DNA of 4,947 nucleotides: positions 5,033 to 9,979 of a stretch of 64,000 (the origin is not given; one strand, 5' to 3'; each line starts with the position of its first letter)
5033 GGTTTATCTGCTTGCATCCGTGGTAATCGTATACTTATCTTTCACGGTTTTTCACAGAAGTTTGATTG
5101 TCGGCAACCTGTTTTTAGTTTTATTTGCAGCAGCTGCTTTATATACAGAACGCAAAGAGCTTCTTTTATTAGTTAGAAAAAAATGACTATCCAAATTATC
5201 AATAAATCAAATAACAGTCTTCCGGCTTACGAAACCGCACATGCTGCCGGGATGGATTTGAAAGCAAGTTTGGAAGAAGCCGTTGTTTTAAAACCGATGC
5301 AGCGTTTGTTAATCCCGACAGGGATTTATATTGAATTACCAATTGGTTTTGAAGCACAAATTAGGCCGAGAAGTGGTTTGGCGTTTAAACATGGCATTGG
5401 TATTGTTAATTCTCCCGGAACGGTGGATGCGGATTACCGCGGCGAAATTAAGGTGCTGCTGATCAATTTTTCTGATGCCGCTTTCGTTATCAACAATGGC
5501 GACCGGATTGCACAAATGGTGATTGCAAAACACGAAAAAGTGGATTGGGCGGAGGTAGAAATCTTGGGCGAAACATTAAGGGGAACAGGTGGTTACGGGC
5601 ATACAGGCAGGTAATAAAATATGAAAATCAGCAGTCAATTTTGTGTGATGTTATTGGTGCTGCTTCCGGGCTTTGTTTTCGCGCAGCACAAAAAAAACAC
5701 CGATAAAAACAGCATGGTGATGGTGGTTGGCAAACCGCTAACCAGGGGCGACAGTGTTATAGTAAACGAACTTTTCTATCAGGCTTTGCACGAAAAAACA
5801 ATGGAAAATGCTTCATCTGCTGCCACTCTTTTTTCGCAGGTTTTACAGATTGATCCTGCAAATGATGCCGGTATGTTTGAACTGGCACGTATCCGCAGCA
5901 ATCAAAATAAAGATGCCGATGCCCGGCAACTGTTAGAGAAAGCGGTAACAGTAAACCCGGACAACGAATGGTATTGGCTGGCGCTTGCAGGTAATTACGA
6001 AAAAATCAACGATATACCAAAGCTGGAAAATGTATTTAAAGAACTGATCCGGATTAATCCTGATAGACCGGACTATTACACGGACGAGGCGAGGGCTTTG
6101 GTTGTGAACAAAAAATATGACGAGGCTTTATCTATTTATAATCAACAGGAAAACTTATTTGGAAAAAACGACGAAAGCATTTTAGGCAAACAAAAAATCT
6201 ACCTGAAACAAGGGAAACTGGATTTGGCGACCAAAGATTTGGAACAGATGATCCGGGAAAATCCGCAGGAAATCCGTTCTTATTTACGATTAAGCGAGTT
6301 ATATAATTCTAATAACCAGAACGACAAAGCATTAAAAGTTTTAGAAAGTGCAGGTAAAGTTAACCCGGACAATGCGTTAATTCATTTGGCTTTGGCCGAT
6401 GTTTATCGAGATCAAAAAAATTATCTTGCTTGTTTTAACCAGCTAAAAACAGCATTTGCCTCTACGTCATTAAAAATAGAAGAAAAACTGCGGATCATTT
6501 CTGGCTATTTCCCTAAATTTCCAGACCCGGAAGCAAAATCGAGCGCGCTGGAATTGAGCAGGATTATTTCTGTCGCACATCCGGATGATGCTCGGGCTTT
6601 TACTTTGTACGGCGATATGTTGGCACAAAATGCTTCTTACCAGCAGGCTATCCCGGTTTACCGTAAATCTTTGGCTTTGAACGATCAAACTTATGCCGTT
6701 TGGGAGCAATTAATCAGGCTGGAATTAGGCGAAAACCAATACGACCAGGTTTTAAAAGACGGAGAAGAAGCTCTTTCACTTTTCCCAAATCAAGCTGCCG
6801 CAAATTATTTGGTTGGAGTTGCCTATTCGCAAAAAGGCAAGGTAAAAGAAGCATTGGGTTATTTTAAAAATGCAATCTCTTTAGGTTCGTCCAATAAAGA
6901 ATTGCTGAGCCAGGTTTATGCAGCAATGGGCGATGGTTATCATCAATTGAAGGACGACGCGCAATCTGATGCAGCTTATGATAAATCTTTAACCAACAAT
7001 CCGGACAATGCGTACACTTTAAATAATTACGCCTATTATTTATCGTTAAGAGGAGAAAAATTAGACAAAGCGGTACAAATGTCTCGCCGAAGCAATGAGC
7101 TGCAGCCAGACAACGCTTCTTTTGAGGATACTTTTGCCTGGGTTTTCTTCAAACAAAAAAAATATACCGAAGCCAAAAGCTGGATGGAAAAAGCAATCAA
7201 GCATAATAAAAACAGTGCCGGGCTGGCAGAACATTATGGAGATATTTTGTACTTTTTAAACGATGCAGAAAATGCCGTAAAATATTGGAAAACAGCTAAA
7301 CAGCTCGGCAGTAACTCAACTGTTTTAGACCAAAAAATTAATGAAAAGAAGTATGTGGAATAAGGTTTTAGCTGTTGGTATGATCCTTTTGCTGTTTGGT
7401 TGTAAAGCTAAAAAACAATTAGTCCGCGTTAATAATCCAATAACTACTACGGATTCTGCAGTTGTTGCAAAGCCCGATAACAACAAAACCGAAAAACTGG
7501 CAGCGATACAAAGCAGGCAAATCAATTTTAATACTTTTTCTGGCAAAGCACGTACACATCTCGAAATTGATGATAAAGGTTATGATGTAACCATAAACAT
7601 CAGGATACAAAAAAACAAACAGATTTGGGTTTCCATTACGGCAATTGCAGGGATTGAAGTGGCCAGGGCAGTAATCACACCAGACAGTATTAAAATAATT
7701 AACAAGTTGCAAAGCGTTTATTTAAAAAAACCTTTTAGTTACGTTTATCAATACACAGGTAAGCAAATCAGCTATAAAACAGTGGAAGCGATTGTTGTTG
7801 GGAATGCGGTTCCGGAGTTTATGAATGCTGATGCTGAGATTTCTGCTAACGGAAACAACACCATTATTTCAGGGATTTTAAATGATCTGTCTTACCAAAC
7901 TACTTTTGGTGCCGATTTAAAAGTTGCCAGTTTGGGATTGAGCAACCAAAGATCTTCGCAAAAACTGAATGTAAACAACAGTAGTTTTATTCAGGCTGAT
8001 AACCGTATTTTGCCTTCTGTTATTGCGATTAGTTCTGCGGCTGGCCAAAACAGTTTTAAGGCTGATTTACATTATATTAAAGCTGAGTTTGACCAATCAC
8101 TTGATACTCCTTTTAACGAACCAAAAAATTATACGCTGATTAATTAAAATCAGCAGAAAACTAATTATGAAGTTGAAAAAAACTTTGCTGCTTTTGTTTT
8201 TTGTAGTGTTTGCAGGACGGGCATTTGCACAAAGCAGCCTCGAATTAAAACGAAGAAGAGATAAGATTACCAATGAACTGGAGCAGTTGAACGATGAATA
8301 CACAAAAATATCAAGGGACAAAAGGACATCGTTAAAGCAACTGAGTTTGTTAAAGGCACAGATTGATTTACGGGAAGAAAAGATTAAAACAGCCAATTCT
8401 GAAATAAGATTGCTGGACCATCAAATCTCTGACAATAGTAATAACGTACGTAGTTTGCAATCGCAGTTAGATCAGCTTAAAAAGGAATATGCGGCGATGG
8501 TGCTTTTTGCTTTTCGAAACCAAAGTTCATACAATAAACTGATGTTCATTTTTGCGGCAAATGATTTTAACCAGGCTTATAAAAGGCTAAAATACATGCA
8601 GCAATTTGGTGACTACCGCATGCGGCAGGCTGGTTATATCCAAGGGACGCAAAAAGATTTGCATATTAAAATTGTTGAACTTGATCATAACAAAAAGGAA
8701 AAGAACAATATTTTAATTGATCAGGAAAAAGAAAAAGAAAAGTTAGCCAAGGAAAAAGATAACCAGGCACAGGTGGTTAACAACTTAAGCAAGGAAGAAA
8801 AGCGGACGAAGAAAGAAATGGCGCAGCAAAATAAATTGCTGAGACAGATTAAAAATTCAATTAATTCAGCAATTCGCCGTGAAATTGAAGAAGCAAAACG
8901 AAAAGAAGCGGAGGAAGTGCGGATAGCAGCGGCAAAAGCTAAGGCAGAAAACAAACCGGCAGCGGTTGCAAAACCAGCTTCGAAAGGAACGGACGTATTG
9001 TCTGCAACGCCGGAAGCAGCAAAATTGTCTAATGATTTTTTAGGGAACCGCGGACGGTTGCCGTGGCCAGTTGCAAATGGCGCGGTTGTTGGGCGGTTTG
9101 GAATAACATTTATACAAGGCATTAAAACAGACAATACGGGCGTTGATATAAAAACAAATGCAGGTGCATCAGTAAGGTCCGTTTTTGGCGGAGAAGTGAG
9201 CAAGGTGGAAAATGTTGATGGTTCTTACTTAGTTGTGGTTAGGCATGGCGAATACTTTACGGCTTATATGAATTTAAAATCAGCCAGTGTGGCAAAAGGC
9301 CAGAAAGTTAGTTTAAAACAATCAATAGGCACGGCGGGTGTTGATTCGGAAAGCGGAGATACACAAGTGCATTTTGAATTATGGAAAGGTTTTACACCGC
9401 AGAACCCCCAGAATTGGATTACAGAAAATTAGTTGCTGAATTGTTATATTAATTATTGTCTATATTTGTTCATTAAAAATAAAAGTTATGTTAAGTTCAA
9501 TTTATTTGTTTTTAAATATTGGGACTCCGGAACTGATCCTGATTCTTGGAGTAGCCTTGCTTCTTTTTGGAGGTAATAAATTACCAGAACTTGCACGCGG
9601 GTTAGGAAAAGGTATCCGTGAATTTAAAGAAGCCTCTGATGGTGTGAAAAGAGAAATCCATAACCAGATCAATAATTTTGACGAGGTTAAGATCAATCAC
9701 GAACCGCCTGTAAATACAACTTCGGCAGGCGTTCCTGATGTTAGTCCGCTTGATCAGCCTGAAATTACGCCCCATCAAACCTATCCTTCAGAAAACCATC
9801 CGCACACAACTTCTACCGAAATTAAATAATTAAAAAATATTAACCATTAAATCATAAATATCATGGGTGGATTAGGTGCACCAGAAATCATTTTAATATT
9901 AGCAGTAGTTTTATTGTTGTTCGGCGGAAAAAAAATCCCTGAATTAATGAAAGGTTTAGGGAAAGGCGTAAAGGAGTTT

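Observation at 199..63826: Hyper-abundant oriented oligomer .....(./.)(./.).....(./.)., about one copy per kb in spacers and inside unrelated genes: candidate DNA-uptake-type signal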

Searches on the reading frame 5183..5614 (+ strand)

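Call 8: search_protein_families(library=ncbifam, proteins=[window:5183-5614:+])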
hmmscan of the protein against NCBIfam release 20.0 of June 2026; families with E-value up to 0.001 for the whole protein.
window:5183-5614:+ (143 aa): 5 families
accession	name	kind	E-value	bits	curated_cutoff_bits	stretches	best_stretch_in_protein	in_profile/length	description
NF001862.0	PRK00601.1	equivalog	2.7e-59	199.1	103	1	8-143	14-149/150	dUTP diphosphatase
TIGR00576.1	dut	superfamily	1.3e-52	177.4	102.55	1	8-143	8-143/143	dUTP diphosphatase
NF010561.0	PRK13956.1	equivalog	1.7e-14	53.9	223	1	9-142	14-146/147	dUTP diphosphatase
TIGR02274.1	dCTP_deam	equivalog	2.1e-11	43.9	92.8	1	18-118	56-155/180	dCTP deaminase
NF002598.0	PRK02253.1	equivalog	9.4e-05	22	130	1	50-119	86-152/167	deoxyuridine 5'-triphosphate nucleotidohydrolase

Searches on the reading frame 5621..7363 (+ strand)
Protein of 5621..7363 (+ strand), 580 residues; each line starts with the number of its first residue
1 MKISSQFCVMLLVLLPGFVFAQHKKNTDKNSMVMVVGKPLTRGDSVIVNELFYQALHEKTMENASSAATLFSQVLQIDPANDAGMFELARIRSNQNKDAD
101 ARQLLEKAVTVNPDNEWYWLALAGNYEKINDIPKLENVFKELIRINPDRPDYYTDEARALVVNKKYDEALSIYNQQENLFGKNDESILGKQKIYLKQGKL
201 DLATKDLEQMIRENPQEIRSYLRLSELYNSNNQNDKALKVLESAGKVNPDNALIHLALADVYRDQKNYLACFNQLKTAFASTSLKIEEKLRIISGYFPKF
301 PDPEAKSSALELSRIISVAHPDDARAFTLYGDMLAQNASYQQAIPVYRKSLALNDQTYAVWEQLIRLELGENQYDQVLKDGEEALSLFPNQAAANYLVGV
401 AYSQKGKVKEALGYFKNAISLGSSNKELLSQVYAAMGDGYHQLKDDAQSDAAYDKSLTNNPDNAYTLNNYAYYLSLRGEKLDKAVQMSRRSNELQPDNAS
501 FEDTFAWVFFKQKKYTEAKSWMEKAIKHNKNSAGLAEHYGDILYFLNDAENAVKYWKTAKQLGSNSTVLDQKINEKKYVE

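Call 8: search_protein_families(library=ncbifam, proteins=[window:5621-7363:+])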
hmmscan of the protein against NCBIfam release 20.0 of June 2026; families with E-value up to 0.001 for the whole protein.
window:5621-7363:+ (580 aa): 28 families (the best 25 are shown)
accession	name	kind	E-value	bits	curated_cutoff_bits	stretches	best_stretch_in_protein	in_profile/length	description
TIGR02917.1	PEP_TPR_lipo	equivalog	5.6e-48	163.5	312.2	2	52-427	503-872/899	XrtA/PEP-CTERM system TPR-repeat protein PrsT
NF040959.1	MamA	equivalog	3.7e-31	108.2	200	4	139-267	60-188/204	magnetosome protein MamA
TIGR02521.1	type_IV_pilW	equivalog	8.2e-28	97.5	154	4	95-232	44-183/234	type IV pilus biogenesis/stability protein PilW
NF033920.0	C39_PA2778_fam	equivalog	5.8e-15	55.4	150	1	150-248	156-254/255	PA2778 family cysteine peptidase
TIGR03939.1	PGA_TPR_OMP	equivalog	7.9e-14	50.8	366.65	1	157-255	93-191/800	poly-beta-1,6 N-acetyl-D-glucosamine export porin PgaA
TIGR00540.1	TPR_hemY_coli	hypoth_equivalog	1.7e-13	50.1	142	2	130-265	241-372/385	heme biosynthesis-associated TPR protein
TIGR04510.1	mod_pep_cyc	subfamily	2.8e-12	46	400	2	54-215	404-567/814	putative peptide modification system cyclase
TIGR02552.1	LcrH_SycD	equivalog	3.2e-12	46.3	104.8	0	136-212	38-114/136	SycD/LcrH family type III secretion system chaperone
NF047558.1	TPR_END_plus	domain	5.3e-12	45.5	32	0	396-429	3-36/56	TPR end-of-group domain-containing protein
NF052415.1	T3SS_chap_SctY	equivalog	1.7e-11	44.6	70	0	473-533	14-77/106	type III secretion apparatus assembly chaperone SctY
NF040561.1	PrimPol_Msp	equivalog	1.2e-10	40.6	200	2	163-270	4-100/515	CRISPR-associated primase-polymerase type A1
NF052400.1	M48_BAM_BepA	equivalog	1.9e-10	40.1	570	1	149-276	268-399/483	beta-barrel assembly-enhancing protease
TIGR00990.1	3a0801s09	subfamily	1.9e-10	40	757.25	2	198-432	345-582/615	mitochondrial import receptor subunit TOM70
NF033762.1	social_mot_Tgl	equivalog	2.8e-10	40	225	1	451-559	52-162/252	social motility TPR repeat lipoprotein Tgl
NF008757.0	PRK11788.1-5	equivalog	4.7e-10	39.2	363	0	153-276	183-306/388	lipopolysaccharide assembly protein LapB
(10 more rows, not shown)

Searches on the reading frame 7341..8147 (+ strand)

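Call 8: search_protein_families(library=ncbifam, proteins=[window:7341-8147:+])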
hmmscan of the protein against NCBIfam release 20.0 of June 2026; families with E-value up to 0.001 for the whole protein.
window:7341-8147:+ (268 aa): 1 family
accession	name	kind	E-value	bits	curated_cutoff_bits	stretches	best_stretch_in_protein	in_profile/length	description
NF053559.1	LolB1_Flavo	equivalog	2e-51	174.8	50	1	10-259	2-243/244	lipoprotein insertase outer membrane protein LolB1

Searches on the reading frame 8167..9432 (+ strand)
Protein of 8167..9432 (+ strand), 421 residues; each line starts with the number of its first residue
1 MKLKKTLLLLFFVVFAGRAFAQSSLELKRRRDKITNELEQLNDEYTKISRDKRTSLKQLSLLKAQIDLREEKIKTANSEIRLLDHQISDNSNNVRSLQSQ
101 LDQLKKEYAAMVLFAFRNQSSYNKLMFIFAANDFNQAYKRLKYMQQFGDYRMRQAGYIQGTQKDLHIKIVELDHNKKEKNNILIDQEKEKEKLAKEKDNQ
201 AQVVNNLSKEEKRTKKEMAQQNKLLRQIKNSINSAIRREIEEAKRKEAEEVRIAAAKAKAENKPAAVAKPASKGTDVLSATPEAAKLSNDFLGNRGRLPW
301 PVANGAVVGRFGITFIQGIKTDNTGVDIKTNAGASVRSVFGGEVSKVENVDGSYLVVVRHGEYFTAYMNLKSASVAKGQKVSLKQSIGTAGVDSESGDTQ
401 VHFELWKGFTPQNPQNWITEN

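Call 8: search_protein_families(library=ncbifam, proteins=[window:8167-9432:+])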
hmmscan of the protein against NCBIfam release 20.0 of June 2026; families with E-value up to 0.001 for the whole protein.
window:8167-9432:+ (421 aa): 12 families
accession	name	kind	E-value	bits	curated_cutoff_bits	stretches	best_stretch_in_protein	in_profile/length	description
NF008644.1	PRK11637.1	equivalog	4.3e-24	85.2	270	1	47-418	21-383/385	murein hydrolase activator EnvC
NF050804.1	CellDivDipMCaul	equivalog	4e-14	52.3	900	1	267-408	477-616/634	cell division endopeptidase DipM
NF008652.0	PRK11649.1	equivalog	9.5e-12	44.3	341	1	320-414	310-406/439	murein DD-endopeptidase MepM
NF053738.1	S2SprSpoIIQBc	equivalog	2.4e-09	37.1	250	1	322-419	121-224/232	stage II sporulation protein SpoIIQ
NF040883.1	amid_act_ActS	equivalog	9.2e-09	34.9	375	1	272-418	92-233/242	amidase activator ActS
NF047755.1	LIC_10271_M23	exception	7.2e-08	32.4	180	1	323-389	117-185/207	LIC_10271 family cell wall hydrolase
NF052336.1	PdgHdaseHSB100310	equivalog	1.7e-07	30.9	500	1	298-407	35-143/316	peptidoglycan hydrolase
NF053825.1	PdgNdpepShyA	equivalog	2.6e-07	29.7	700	1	323-408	296-383/425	peptidoglycan DD-endopeptidase ShyA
NF041208.1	celldiv_DipM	equivalog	5.3e-06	25.9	740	1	242-418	244-417/419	cell division endopeptidase DipM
NF047657.1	CellWlHdaseLepto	equivalog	1.5e-05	24.6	400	1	321-415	126-217/221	hypothetical protein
NF053824.1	PdgNdpepShyC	equivalog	4.8e-05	22.4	700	1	323-406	296-381/429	peptidoglycan DD-endopeptidase ShyC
TIGR02169.1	SMC_prok_A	equivalog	0.00026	18.8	729.4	1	22-262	703-934/1165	chromosome segregation protein SMC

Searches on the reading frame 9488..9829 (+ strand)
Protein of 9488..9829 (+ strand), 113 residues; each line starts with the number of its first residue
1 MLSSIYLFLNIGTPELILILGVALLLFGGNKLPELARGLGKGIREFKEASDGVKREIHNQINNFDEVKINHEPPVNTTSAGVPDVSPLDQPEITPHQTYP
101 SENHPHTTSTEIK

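Call 8: search_protein_families(library=ncbifam, proteins=[window:9488-9829:+])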
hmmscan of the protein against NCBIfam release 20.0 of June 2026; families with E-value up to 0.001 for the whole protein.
window:9488-9829:+ (113 aa): 16 families
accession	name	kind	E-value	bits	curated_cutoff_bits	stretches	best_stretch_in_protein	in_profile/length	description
NF011430.0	PRK14861.1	subfamily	5.1e-19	67.5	62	1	8-59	2-53/61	twin arginine translocase protein A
NF011429.0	PRK14857.1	equivalog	2.4e-17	63.1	77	1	10-70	5-66/91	TatA/E family twin arginine-targeting protein translocase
TIGR01411.1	tatAE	subfamily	5.8e-17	61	53.9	1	11-54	2-45/47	twin-arginine translocase TatA/TatE family subunit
NF001854.0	PRK00575.1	equivalog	2.5e-10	40.9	72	1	11-82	4-76/94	Sec-independent protein translocase subunit TatA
TIGR01410.1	tatB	equivalog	3.6e-09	37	56.5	1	10-68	2-59/80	Sec-independent protein translocase protein TatB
NF002377.0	PRK01371.1-4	equivalog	4.6e-09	36.7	96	1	9-61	2-54/119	sec-independent translocase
NF002374.0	PRK01371.1-1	equivalog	2.4e-08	34.5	162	1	8-67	2-62/152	sec-independent translocase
NF047942.1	TatA_Rickett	exception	3.5e-08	33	90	1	11-49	3-41/45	twin-arginine translocase TatA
NF002402.0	PRK01470.1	equivalog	3.9e-06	26.4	71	1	14-50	6-42/53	twin arginine translocase protein A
NF001940.0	PRK00720.1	equivalog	4.2e-05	23.5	83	1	17-67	10-60/78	twin-arginine translocase TatA/TatE family subunit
NF003400.0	PRK04654.1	equivalog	4.5e-05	23.4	211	1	9-62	2-55/214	sec-independent translocase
NF002813.0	PRK02958.1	equivalog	9.3e-05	22.5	83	1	17-66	10-60/73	Sec-independent protein translocase subunit TatA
NF002500.0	PRK01833.1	equivalog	0.00011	22.5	115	1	15-67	8-56/74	Sec-independent protein translocase subunit TatA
NF002376.0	PRK01371.1-3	equivalog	0.00011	22.5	181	1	8-61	2-55/179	Sec-independent protein translocase protein TatB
NF001212.0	PRK00182.1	equivalog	0.00045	20.6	195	1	7-68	1-63/165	Sec-independent protein translocase subunit TatB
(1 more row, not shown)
